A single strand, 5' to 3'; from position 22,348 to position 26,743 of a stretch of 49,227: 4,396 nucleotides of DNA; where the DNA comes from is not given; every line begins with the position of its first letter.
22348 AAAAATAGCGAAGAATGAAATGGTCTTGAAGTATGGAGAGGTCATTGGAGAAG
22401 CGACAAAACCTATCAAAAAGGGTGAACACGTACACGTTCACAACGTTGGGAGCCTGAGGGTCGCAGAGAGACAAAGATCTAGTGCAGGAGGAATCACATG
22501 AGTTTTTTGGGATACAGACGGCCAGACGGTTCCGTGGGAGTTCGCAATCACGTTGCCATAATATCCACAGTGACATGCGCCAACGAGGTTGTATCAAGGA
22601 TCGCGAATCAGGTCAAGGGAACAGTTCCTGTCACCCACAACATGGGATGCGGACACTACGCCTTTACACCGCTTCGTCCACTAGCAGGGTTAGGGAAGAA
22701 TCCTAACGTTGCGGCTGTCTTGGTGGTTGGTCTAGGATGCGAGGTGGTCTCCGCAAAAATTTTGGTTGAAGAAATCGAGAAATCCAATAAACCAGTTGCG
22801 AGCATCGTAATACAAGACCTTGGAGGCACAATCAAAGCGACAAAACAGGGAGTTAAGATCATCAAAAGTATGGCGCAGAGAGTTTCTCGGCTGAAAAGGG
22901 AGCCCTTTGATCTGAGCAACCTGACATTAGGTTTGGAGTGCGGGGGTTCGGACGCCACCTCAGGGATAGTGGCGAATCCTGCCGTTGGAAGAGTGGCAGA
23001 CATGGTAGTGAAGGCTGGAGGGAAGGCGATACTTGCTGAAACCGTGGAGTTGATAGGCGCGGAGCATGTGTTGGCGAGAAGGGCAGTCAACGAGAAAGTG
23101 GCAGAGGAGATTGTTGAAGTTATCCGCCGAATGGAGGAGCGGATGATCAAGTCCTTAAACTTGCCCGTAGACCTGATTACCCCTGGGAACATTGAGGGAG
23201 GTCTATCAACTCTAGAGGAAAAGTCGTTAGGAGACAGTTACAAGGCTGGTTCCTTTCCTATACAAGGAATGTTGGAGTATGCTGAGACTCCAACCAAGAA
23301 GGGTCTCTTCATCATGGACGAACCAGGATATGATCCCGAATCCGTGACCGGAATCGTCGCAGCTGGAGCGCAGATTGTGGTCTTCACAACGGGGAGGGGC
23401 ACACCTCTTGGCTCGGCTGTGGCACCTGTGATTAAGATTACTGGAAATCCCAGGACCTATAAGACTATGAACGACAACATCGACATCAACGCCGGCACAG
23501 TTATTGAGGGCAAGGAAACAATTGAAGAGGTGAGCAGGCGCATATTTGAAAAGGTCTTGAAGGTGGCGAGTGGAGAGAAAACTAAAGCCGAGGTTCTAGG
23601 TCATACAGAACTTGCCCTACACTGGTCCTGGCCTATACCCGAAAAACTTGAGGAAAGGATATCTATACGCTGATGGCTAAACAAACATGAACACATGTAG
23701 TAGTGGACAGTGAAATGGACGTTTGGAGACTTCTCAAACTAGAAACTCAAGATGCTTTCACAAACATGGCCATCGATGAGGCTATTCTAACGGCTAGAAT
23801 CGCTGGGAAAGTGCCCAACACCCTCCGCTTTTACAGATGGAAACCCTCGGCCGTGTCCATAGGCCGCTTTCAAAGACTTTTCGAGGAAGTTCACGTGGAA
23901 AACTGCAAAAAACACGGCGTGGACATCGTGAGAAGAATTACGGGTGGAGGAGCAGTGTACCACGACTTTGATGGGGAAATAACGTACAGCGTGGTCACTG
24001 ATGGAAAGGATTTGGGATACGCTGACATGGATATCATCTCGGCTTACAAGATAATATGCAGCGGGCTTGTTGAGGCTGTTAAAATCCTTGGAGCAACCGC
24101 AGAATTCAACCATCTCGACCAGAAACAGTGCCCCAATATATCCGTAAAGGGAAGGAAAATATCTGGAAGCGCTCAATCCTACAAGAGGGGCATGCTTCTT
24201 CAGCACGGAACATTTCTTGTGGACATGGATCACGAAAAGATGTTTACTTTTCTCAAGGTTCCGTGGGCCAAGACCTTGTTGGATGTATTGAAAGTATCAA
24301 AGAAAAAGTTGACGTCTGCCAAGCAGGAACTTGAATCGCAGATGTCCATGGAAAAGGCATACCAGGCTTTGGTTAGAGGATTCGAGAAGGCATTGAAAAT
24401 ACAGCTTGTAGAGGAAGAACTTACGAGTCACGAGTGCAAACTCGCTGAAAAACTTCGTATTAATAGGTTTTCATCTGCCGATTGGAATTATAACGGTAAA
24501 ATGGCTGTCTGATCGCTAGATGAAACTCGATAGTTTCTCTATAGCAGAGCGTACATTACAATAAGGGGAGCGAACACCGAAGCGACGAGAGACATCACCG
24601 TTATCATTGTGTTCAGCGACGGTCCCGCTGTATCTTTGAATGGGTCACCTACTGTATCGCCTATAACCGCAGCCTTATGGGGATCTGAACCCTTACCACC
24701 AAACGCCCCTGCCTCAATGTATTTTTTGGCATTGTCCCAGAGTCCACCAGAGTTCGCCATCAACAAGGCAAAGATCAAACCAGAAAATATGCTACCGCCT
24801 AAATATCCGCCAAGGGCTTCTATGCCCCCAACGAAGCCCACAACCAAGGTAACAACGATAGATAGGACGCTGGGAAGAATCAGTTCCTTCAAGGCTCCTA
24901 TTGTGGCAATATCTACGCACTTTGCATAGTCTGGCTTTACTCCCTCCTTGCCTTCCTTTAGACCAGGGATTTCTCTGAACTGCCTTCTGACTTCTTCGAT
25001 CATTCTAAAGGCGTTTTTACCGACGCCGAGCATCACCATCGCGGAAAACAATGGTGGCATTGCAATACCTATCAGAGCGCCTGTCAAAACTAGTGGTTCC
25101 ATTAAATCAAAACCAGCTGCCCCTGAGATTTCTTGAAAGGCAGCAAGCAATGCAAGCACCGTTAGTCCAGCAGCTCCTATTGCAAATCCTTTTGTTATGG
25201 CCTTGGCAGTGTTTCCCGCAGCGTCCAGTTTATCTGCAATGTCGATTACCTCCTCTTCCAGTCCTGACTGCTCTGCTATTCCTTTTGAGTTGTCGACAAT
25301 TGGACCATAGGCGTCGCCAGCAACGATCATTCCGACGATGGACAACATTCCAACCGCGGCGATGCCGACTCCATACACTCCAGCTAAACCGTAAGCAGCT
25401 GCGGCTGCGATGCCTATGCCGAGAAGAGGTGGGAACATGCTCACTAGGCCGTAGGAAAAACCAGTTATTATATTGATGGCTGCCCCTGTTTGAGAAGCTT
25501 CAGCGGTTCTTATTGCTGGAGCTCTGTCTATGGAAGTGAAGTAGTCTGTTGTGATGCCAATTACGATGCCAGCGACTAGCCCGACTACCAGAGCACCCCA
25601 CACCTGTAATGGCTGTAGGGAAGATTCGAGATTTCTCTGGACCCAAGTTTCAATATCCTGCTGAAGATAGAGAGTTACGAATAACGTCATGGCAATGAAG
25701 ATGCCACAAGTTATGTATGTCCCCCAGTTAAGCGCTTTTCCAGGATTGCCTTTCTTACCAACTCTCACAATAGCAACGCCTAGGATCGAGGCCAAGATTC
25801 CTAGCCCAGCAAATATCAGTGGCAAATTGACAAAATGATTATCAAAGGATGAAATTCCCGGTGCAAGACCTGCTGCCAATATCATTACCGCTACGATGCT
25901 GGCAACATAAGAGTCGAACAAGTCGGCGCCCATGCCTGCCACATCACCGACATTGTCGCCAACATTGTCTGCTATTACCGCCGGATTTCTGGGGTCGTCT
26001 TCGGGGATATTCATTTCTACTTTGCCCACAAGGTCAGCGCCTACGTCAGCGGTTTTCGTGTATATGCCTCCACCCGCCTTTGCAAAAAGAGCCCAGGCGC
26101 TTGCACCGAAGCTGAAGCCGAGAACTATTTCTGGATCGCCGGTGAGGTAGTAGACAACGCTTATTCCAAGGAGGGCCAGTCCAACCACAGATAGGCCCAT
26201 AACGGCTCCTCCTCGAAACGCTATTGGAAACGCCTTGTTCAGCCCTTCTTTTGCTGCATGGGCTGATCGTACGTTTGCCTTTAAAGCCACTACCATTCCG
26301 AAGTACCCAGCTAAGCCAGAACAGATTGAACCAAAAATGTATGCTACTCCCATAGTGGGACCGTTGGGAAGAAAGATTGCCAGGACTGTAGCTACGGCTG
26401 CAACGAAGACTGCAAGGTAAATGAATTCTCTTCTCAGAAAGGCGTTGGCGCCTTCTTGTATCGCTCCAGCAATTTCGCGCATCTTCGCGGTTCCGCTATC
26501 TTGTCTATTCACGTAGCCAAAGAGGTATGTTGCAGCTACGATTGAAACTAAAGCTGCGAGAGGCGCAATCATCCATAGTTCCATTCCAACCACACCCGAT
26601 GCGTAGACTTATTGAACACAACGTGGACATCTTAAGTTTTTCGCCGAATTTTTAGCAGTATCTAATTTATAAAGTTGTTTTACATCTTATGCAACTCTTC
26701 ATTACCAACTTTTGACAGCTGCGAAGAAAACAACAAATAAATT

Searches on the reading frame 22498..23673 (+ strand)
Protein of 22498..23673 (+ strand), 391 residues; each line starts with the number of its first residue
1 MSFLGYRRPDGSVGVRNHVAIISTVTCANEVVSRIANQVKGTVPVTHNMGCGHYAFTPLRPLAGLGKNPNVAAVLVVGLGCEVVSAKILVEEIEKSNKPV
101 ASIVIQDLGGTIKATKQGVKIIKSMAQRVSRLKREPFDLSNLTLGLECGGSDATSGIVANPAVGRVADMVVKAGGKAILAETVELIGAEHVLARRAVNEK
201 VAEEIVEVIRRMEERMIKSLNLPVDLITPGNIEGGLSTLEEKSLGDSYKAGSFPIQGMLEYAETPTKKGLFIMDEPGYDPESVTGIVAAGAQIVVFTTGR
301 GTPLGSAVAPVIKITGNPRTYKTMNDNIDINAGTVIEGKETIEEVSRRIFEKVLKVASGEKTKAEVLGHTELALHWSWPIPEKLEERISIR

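Call 21: search_protein_families(library=pfam, proteins=[window:22498-23673:+], max_evalue=0.0001)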
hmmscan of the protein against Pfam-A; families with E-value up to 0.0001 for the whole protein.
window:22498-23673:+ (391 aa): 2 families
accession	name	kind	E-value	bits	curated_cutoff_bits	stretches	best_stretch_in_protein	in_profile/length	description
PF20629.2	GD_AH_C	-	6.3e-96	320.8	26.8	1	139-375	1-237/242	D-galactarate/Altronate dehydratase, C-terminal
PF04295.18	GD_AH_second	-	7.4e-38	130.1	27.3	1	5-129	1-135/136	D-galactarate dehydratase/Altronate hydrolase, second domain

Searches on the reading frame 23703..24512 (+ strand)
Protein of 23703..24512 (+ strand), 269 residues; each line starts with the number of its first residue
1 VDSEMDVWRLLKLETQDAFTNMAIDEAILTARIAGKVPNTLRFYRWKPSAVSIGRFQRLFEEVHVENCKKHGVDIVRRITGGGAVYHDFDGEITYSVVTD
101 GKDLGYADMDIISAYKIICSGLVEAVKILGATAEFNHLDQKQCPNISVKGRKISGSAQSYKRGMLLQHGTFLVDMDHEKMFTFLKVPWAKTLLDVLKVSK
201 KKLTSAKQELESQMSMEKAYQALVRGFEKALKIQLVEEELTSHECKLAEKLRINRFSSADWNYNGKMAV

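Call 21: search_protein_families(library=pfam, proteins=[window:23703-24512:+], max_evalue=0.0001)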
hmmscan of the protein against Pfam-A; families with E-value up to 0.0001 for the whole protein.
window:23703-24512:+ (269 aa): 2 families
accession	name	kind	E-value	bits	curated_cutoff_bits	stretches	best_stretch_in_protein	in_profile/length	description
PF21948.1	LplA-B_cat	-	1.9e-47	162.2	27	1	17-228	1-200/200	Lipoyl protein ligase A/B catalytic domain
PF03099.24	BPL_LplA_LipB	-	1.9e-12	47.7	21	1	58-176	11-133/133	Biotin/lipoate A/B protein ligase family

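Call 35: search_protein_families(library=ncbifam, proteins=[window:23703-24512:+], max_evalue=0.00001)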
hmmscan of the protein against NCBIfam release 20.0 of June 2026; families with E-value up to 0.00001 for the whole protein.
window:23703-24512:+ (269 aa): 4 families
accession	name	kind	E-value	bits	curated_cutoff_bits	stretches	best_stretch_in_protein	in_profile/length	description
NF053750.1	LplA_large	exception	3.1e-58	197.1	480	1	20-263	12-246/248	lipoate-protein ligase large subunit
TIGR00545.2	lipoyltrans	equivalog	1.2e-43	149.4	280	1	10-266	3-243/328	lipoate--protein ligase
NF053751.1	LplAB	exception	1.1e-38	133.2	550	1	8-262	100-344/348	lipoate-protein ligase LplAB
NF053790.1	LplA_LipA_fuse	exception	8.2e-20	70.9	800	1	44-264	36-236/606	bifunctional lipoate--protein ligase/lipoyl synthase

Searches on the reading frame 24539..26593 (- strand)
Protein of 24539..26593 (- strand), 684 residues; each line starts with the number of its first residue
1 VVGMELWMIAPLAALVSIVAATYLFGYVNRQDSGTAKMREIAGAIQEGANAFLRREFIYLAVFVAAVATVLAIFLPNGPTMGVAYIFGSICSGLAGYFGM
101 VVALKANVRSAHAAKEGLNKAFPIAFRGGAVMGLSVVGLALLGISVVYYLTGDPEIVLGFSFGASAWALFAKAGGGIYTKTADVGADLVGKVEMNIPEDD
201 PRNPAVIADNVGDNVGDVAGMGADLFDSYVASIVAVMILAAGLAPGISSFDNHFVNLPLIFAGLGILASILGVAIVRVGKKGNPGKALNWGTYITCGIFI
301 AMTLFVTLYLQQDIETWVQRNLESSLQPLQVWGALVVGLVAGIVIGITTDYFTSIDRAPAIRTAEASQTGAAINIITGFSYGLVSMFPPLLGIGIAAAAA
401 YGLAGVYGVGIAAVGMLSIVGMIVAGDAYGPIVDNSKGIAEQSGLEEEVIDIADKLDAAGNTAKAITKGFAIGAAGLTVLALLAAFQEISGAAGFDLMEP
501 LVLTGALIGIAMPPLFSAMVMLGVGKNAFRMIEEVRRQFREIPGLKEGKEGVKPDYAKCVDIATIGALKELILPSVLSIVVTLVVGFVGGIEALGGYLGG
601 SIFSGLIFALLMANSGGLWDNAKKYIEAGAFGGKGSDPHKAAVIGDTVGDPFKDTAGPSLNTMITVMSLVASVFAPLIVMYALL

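Call 20: search_protein_families(library=pfam, proteins=[window:24539-26593:-], max_evalue=0.0001)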
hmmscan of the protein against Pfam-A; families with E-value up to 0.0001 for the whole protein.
window:24539-26593:- (684 aa): 1 family
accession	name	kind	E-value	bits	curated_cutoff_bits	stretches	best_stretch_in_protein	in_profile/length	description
PF03030.21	H_PPase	-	4.2e-243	809.2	29.7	1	16-674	2-645/645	Inorganic H+ pyrophosphatase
